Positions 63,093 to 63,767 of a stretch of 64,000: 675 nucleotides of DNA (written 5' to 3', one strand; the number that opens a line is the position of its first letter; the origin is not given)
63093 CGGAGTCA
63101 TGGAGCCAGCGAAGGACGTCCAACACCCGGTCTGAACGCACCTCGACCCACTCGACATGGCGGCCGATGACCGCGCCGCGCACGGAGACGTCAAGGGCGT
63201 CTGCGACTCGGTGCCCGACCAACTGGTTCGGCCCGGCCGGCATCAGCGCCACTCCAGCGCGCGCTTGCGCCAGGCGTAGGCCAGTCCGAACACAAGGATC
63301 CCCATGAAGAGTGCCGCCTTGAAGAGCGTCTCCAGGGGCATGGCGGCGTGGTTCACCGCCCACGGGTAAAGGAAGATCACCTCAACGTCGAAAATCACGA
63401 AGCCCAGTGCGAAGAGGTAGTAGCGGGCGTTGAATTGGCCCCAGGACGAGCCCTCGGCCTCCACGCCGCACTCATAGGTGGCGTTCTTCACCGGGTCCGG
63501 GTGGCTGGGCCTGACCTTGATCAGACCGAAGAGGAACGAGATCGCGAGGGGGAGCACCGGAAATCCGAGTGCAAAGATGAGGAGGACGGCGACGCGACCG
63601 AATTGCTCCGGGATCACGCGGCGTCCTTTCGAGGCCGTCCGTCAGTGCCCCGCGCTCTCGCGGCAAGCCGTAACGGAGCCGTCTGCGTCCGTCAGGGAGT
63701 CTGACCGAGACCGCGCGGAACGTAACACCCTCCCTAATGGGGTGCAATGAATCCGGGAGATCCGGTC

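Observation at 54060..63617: Complex-I-like operon nuoA-C-D-H-J-K-(orf62)-L-M-N with no NuoB, NuoI or NuoEFG and no space for them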

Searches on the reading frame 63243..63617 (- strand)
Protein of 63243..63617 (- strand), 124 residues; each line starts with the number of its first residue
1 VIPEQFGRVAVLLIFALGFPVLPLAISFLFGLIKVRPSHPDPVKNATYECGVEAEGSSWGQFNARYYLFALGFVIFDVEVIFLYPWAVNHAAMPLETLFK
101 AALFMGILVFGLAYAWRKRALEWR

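Call 3: search_protein_families(library=pfam, proteins=[window:63243-63617:-])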
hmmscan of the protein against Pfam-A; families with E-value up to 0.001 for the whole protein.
window:63243-63617:- (124 aa): 1 family
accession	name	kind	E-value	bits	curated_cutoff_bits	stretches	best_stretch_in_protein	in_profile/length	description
PF00507.24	Oxidored_q4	-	2.8e-32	111.3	23.3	1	34-123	10-99/99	NADH-ubiquinone/plastoquinone oxidoreductase, chain 3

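Call 5: find_encoding_contigs(protein=window:63243-63617:-, flank=10000, max_places=6)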
Protein window:63243-63617:- (124 aa): no gene with exactly this product is on record in the collection.

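Call 37: search_protein_families(library=ncbifam, proteins=[window:63243-63617:-], max_evalue=0.01)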
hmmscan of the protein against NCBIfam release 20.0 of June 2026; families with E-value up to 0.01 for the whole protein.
window:63243-63617:- (124 aa): 7 families
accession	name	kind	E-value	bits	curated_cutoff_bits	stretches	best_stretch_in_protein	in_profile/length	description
NF005839.0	PRK07756.1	equivalog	2.5e-30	105.3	163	1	9-123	12-121/122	NADH-quinone oxidoreductase subunit A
NF005922.0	PRK07928.1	equivalog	4.3e-23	82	155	1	9-123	7-118/119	NADH-quinone oxidoreductase subunit A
NF006303.0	PRK08489.1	equivalog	4.6e-22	79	145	1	9-124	13-126/129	NAD(P)H-quinone oxidoreductase subunit 3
NF005022.0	PRK06432.1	equivalog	4.3e-10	39.8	164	1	45-123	71-149/151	NADH dehydrogenase subunit A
NF004726.0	PRK06073.1-1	equivalog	4e-05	23.7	150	1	31-114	27-109/129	NADH dehydrogenase subunit A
NF004729.0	PRK06073.1-5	equivalog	0.0005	20.1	94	1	16-116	20-122/134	NADH dehydrogenase subunit A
NF004728.0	PRK06073.1-4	equivalog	0.0083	16.3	124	0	14-106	7-101/129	NADH dehydrogenase subunit A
